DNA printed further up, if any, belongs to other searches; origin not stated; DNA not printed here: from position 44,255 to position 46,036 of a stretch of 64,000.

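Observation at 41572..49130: MBOAT O-acyltransferase flanked by three paralogs whose SGNH domain is split by a TPR array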

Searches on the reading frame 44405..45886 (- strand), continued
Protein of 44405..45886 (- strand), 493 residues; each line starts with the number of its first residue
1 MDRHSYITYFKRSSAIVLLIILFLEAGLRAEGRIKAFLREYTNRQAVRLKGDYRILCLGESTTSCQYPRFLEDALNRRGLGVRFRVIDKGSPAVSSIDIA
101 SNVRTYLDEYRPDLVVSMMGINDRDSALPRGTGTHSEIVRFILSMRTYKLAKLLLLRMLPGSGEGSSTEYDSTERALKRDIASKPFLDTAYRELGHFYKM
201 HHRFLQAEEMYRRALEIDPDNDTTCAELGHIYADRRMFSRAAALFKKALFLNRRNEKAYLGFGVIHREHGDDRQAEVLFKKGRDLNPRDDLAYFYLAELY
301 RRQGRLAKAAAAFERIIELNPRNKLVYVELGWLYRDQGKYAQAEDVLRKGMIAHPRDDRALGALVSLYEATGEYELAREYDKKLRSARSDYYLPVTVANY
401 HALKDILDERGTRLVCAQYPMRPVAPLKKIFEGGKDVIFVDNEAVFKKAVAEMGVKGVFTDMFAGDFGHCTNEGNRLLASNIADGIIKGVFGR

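Call 17: find_encoding_contigs(protein=P0058, flank=8000, max_places=1)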
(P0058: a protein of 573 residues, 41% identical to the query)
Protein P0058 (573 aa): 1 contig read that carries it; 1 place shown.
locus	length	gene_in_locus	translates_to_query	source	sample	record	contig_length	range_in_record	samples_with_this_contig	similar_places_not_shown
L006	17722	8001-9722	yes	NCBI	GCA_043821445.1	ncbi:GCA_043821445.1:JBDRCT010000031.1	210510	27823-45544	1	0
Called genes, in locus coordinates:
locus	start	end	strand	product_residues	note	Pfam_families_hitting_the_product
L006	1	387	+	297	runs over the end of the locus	PF00892:EamA, PF08627:CRT-like (faint), PF00892:EamA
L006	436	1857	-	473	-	PF04055:Radical_SAM, PF06969:HemN_C (weak)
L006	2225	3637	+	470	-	PF04055:Radical_SAM, PF13186:SPASM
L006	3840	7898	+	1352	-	-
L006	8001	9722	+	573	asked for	PF23914:TPR_CcmH_CycH (weak), PF14559:TPR_19 (weak), PF13424:TPR_12, PF13431:TPR_17 (weak), PF12895:ANAPC3 (weak), PF23914:TPR_CcmH_CycH, PF13432:TPR_16, PF00515:TPR_1, +24 more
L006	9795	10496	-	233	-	PF21842:DUF6901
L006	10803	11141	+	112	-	PF07784:DUF1622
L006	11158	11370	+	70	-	-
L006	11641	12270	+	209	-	PF07661:MORN_2 (faint)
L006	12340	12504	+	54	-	-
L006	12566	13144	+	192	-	PF00565:SNase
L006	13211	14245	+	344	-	PF01565:FAD_binding_4, PF02873:MurB_C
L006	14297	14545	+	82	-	-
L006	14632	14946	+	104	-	-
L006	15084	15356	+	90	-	-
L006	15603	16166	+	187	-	PF07638:Sigma70_ECF (faint), PF04542:Sigma70_r2, PF08281:Sigma70_r4_2, PF04545:Sigma70_r4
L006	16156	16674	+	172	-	PF13490:zf-HC2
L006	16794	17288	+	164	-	PF13801:Metal_resist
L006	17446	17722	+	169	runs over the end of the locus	PF13801:Metal_resist, PF07813:LTXXQ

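Call 18: predict_structure(alignment_id=A2)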
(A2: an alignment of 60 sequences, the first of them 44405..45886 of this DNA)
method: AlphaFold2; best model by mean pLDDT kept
length: 493 residues; sequences in the alignment: 60
mean_pLDDT: 82.5   pTM: 0.64
mean pLDDT of the five models: 82.5, 81.3, 80.3, 79.5, 77.9
residues with pLDDT >= 90: 220; 70-90: 176; 50-70: 67; < 50: 30
segments of 3 or more residues with pLDDT < 50: 125-144, 159-167
pLDDT, mean of each block of 10 residues (from residue 1): 70 81 75 58 55 86 78 91 89 78 85 90 48 35 52 52 44 88 92 90 85 98 97 87 98 98 94 98 96 96 94 96 90 91 96 83 87 89 75 79 89 89 85 81 91 86 69 94 93 75
secondary structure, 60 per line:
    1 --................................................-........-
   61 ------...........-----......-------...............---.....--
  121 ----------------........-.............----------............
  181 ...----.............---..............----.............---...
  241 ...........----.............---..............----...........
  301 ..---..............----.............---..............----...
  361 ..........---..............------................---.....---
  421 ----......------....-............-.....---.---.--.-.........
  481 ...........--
elements in order: H3-50 E52-59 H67-77 E83-88 H96-110 E114-118 H137-144 H146-158 H169-183 H188-200 H204-217 H222-234 H238-251 H256-268 H272-285 H290-302 H306-319 H324-336 H340-353 H358-370 H374-387 H394-409 E413-417 H425-430 E437-440 H442-453 H455-458 H472-491

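Call 23: find_related_loci(query=A2, collection=genome_contigs, flank=10000)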
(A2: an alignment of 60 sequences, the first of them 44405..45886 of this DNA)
Query A2 (493 aa) in genome_contigs; peptide patterns used: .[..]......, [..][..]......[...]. (x = any residue, [..] = any of these).
529 stretches matched a pattern; 428 encode a relative of the query (tblastn E <= 1e-3); the best 80 are kept; 76 distinct loci.
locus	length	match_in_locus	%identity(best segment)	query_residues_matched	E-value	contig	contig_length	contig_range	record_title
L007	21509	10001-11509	44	17-493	6e-134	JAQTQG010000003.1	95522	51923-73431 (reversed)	MAG: Candidatus Omnitrophota bacterium isolate STB_134 NODE_494_length_95522_cov_5.863211_Sandtown_B, whole genome shotg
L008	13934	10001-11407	48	17-493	2e-134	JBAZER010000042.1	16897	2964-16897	MAG: Candidatus Omnitrophota bacterium isolate SO_2017_LW3_130 NODE_9301_length_16897_cov_2.017829_LW162_2017, whole gen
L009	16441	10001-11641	41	38-492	3e-130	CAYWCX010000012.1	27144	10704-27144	MAG TPA_asm: uncultured Planctomycetales bacterium isolate SRP098346_co1_343 genome assembly, contig: NODE_1360_length_2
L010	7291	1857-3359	45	17-491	3e-128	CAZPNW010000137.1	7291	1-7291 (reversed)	MAG TPA_asm: uncultured Planctomycetales bacterium isolate binchicken_co216_53 genome assembly, contig: k141_4082631, wh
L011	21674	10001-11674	41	8-491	5e-127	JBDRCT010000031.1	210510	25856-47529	MAG: Candidatus Omnitrophota bacterium isolate MEGAHIT-group-1.200 k141_3116425, whole genome shotgun sequence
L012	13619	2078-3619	44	25-491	4e-127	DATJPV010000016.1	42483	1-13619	MAG TPA_asm: Patescibacteria group bacterium isolate SMAG_U14922 k141_2054817, whole genome shotgun sequence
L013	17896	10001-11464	44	22-491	1e-126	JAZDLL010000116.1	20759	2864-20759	MAG: Candidatus Omnitrophota bacterium isolate MEGAHIT-group-0.593 k141_13658052, whole genome shotgun sequence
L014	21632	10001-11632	41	8-493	6e-125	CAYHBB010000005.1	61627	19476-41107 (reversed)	MAG TPA_asm: uncultured Planctomycetales bacterium isolate ERP119294_co2_534 genome assembly, contig: k141_4928140, whol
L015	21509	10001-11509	43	17-493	2e-124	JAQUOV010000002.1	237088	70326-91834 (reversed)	MAG: Candidatus Omnitrophota bacterium isolate STD1_209 NODE_89_length_237088_cov_10.788978_Sandtown_D1, whole genome sh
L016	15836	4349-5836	43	25-493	4e-124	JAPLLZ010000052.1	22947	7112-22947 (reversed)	MAG: Candidatus Omnitrophota bacterium isolate LacPavin_0419_WC90_MAG_39_8 LacPavin_0419_WC90_scaffold_614113, whole gen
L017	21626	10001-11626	41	22-491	5e-124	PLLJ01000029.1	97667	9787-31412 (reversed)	MAG: Candidatus Omnitrophota bacterium isolate fen_1321 73.20120800_E3X.43_contig_547, whole genome shotgun sequence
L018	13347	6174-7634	42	18-492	1e-123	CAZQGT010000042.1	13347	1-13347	MAG TPA_asm: uncultured Planctomycetales bacterium isolate SRP178699_co1_559 genome assembly, contig: NODE_6157_length_1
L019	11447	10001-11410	43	9-493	5e-122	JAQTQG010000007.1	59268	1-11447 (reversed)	MAG: Candidatus Omnitrophota bacterium isolate STB_134 NODE_1055_length_59268_cov_5.646523_Sandtown_B, whole genome shot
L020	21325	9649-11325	39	25-493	2e-120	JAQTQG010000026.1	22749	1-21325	MAG: Candidatus Omnitrophota bacterium isolate STB_134 NODE_5015_length_22749_cov_5.664486_Sandtown_B, whole genome shot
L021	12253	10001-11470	43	6-488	7e-120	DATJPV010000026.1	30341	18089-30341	MAG TPA_asm: Patescibacteria group bacterium isolate SMAG_U14922 k141_4074371, whole genome shotgun sequence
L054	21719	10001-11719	36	5-484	3e-103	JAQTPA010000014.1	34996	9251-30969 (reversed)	MAG: Candidatus Omnitrophota bacterium isolate STB_105 NODE_2559_length_34996_cov_19.711778_Sandtown_B, whole genome sho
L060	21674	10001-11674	36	17-491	6e-100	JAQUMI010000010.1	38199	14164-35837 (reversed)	MAG: Candidatus Omnitrophota bacterium isolate STD1_150 NODE_2091_length_38199_cov_6.333342_Sandtown_D1, whole genome sh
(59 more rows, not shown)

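Call 34: search_protein_families(library=pfam, proteins=[L060:8238-9923:+, L054:6902-7927:+, L004:5159-6766:+, L006:3840-7898:+], max_evalue=0.001)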
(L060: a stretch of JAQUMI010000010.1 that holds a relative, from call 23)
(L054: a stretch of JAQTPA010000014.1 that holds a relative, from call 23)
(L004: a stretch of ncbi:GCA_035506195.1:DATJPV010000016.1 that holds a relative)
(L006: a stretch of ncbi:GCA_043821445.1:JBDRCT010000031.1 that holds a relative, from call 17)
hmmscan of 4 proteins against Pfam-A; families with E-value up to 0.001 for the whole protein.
L060:8238-9923:+ (562 aa): 2 families
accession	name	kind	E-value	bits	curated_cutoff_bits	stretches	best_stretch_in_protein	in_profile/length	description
PF02543.21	Carbam_trans_N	-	2.8e-77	260.9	24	1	5-337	2-344/346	Carbamoyltransferase N-terminus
PF16861.10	Carbam_trans_C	-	1.7e-73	246.2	27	1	392-561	1-170/170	Carbamoyltransferase C-terminus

L054:6902-7927:+ (342 aa): 1 family
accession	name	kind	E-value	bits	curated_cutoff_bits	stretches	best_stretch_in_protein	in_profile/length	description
PF06508.19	QueC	-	3.3e-05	23.9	22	1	69-142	2-74/210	Queuosine biosynthesis protein QueC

L004:5159-6766:+ (535 aa): 2 families
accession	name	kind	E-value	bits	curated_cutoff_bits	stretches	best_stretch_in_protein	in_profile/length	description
PF00501.34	AMP-binding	-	7.6e-79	265.7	29.9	1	12-379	4-383/384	AMP-binding enzyme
PF13193.12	AMP-binding_C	-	9.8e-16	58.9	24.5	1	439-514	1-76/76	AMP-binding enzyme C-terminal domain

L006:3840-7898:+ (1352 aa): 0 families

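Call 52: find_encoding_contigs(protein=P0030, flank=6000, max_places=1)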
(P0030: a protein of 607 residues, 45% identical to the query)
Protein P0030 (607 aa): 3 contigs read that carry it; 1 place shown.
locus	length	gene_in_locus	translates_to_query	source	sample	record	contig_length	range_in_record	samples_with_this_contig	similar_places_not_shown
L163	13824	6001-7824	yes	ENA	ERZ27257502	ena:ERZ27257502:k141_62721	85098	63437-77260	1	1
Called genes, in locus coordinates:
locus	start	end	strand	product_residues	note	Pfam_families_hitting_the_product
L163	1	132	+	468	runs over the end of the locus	PF08245:Mur_ligase_M, PF02875:Mur_ligase_C, PF27239:FOL3_C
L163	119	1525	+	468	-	PF10396:TrmE_N, PF12631:MnmE_helical, PF00009:GTP_EFTU (faint), PF01926:MMR_HSR1, PF02421:FeoB_N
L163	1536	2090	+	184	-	PF01227:GTP_cyclohydroI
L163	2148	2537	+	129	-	-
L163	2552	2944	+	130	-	PF07238:PilZ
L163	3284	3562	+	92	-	-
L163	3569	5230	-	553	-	PF00501:AMP-binding, PF13193:AMP-binding_C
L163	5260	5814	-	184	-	PF01381:HTH_3 (weak), PF12844:HTH_19, PF07883:Cupin_2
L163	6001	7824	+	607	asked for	PF25182:NonGDSL (weak), PF13472:Lipase_GDSL_2 (weak), PF14559:TPR_19 (weak), PF13432:TPR_16, PF13424:TPR_12 (weak), PF14559:TPR_19 (weak), PF13432:TPR_16, PF14559:TPR_19, +18 more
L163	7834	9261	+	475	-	PF03062:MBOAT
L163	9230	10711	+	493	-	PF13432:TPR_16 (weak), PF14559:TPR_19 (weak), PF00515:TPR_1 (weak), PF07719:TPR_2, PF13424:TPR_12 (weak), PF13428:TPR_14 (weak), PF23914:TPR_CcmH_CycH (weak), PF14559:TPR_19, +12 more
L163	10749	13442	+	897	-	-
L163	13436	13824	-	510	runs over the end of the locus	PF13541:ChlI, PF01078:Mg_chelatase, PF07728:AAA_5 (weak), PF00493:MCM (weak), PF13335:Mg_chelatase_C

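Call 53: find_encoding_contigs(protein=P0117, flank=6000, max_places=1)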
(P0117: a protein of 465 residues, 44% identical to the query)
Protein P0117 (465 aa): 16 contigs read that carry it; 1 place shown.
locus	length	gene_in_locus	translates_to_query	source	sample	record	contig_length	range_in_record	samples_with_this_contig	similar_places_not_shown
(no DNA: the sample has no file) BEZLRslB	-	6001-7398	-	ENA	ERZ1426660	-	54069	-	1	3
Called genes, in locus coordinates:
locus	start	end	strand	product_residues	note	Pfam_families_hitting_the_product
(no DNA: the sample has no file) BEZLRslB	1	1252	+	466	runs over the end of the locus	PF00890:FAD_binding_2, PF01266:DAO, PF01946:Thi4 (weak), PF12831:FAD_oxidored (faint), PF13450:NAD_binding_8, PF01593:Amino_oxidase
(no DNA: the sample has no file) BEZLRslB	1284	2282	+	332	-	PF04055:Radical_SAM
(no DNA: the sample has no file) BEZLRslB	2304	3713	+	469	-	PF02310:B12-binding, PF04055:Radical_SAM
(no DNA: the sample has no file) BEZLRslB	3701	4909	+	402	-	PF00919:UPF0004, PF04055:Radical_SAM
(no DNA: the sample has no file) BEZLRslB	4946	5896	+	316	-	PF08450:SGL, PF01731:Arylesterase (faint), PF01436:NHL (faint)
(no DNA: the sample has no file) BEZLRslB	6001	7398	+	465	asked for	PF13472:Lipase_GDSL_2 (weak), PF00515:TPR_1 (weak), PF13414:TPR_11, PF13432:TPR_16, PF14559:TPR_19, PF00515:TPR_1, PF07719:TPR_2 (weak), PF00515:TPR_1, +18 more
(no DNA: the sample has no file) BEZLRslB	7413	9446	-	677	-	PF00150:Cellulase, PF01833:TIG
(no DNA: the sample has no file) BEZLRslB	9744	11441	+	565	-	PF13231:PMT_2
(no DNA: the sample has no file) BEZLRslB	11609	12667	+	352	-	-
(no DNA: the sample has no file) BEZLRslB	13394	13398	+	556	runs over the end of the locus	PF13231:PMT_2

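Call 54: find_encoding_contigs(protein=P0114, flank=6000, max_places=1)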
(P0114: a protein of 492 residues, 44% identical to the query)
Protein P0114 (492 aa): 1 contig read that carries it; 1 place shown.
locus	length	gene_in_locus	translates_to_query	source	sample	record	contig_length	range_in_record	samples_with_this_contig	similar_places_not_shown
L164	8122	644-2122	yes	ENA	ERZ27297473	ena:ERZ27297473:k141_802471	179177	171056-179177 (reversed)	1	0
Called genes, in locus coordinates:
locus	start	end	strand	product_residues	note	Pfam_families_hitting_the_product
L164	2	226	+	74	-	?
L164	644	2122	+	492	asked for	PF13472:Lipase_GDSL_2 (weak), PF13414:TPR_11 (weak), PF13431:TPR_17 (weak), PF14559:TPR_19, PF14559:TPR_19, PF23914:TPR_CcmH_CycH, PF14559:TPR_19, PF00515:TPR_1, +26 more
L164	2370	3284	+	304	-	PF13472:Lipase_GDSL_2 (weak)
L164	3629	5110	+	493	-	PF01590:GAF, PF13185:GAF_2 (weak), PF00512:HisKA, PF02518:HATPase_c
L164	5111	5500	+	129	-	PF00072:Response_reg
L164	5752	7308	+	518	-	PF13231:PMT_2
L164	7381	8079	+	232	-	PF00535:Glycos_transf_2, PF13641:Glyco_tranf_2_3 (weak)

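Call 58: search_protein_families(library=ncbifam, proteins=[L004:5159-6766:+, L060:8238-9923:+, L054:6902-7927:+], max_evalue=0.00001)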
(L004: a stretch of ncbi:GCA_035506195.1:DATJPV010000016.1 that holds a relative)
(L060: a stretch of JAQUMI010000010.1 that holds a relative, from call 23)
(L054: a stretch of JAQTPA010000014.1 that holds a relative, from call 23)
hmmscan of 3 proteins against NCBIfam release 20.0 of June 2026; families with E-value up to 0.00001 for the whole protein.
L004:5159-6766:+ (535 aa): 103 families (the best 25 are shown)
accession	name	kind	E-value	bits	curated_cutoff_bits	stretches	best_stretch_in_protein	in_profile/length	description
TIGR03098.1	ligase_PEP_1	hypoth_equivalog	1.4e-105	353.7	592.35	1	9-521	6-515/517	acyl-CoA ligase (AMP-forming), exosortase A system-associated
TIGR01733.1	AA-adenyl-dom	subfamily_domain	1.6e-97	327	317.4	1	31-455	2-409/409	amino acid adenylation domain-containing protein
NF004837.0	PRK06187.1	subfamily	2.9e-93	312.9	476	1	8-528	13-526/531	long-chain-fatty-acid--CoA ligase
NF003417.0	PRK04813.1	subfamily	1.9e-79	267.6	476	1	3-524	3-503/505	D-alanine--poly(phosphoribitol) ligase subunit DltA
NF006182.0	PRK08316.1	subfamily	6.8e-79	265.7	663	1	5-524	13-517/523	fatty acyl-CoA synthetase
TIGR01734.1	D-ala-DACP-lig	equivalog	1.8e-77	261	559.85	1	5-524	2-502/504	D-alanine--poly(phosphoribitol) ligase subunit DltA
NF004282.0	PRK05691.1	subfamily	3.8e-70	235.6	4090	1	8-532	1136-1635/4334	non-ribosomal peptide synthase/polyketide synthase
NF041803.1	NRPS_SolG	exception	1.4e-68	231.5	2200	1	14-533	572-1087/1163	solanimycin non-ribosomal peptide synthetase SolG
NF047350.1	aureusi_NRPS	equivalog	8.9e-67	225.1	2500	1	3-528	1434-1916/2373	aureusimine non-ribosomal peptide synthetase AusA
NF009233.0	PRK12583.1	subfamily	1.2e-63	215.3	832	1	4-526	19-552/558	fatty acid CoA ligase family protein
NF038078.1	NRPS_MxcG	equivalog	2.2e-63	214.1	2300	1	3-525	456-961/1442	myxochelin non-ribosomal peptide synthetase MxcG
NF005801.1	PRK07656.1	equivalog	7.3e-61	206.3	657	1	7-519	5-498/500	FadD3 family acyl-CoA ligase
NF006181.0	PRK08314.1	subfamily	4.7e-59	200.1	705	1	5-523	26-553/563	long-chain-fatty-acid--CoA ligase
NF005307.0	PRK06839.1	equivalog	3.5e-58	197.5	748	1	7-523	6-492/496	o-succinylbenzoate--CoA ligase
NF052269.1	Staph_lig_FadD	equivalog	6.5e-57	193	650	1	19-526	16-495/499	long-chain-fatty-acid--CoA ligase FadD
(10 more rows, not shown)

L060:8238-9923:+ (562 aa): 2 families
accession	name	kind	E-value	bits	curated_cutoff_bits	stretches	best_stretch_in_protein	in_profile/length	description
NF041651.1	nodul_NodU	equivalog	1.8e-51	175.6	1000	1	3-534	1-530/556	nodulation protein NodU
TIGR00143.1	hypF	equivalog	2.1e-07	29.5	466.1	0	263-336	658-735/741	carbamoyltransferase HypF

L054:6902-7927:+ (342 aa): 1 family
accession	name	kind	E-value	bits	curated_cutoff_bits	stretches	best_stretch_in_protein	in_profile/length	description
TIGR03573.1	WbuX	subfamily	4e-44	151.4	203.2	1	10-313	3-314/344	N-acetyl sugar amidotransferase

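Call 60: search_protein_families(library=pfam, proteins=[L004:6779-7051:+, L164:2370-3281:+], max_evalue=0.01)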
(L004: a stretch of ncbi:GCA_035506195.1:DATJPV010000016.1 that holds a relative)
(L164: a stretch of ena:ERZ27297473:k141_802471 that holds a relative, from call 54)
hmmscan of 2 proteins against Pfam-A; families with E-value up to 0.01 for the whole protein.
L004:6779-7051:+ (91 aa): 1 family
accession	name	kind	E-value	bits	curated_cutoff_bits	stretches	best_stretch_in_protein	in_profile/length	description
PF00550.31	PP-binding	-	2.5e-08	34.5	20.8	1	14-69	2-56/67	Phosphopantetheine attachment site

L164:2370-3281:+ (304 aa): 2 families
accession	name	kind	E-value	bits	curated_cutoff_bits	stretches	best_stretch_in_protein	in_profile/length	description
PF13472.12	Lipase_GDSL_2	-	1.1e-09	39.5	32.9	1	81-265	1-155/178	GDSL-like Lipase/Acylhydrolase family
PF00657.28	Lipase_GDSL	-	0.00059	20.5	23.6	1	79-290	1-208/208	GDSL-like Lipase/Acylhydrolase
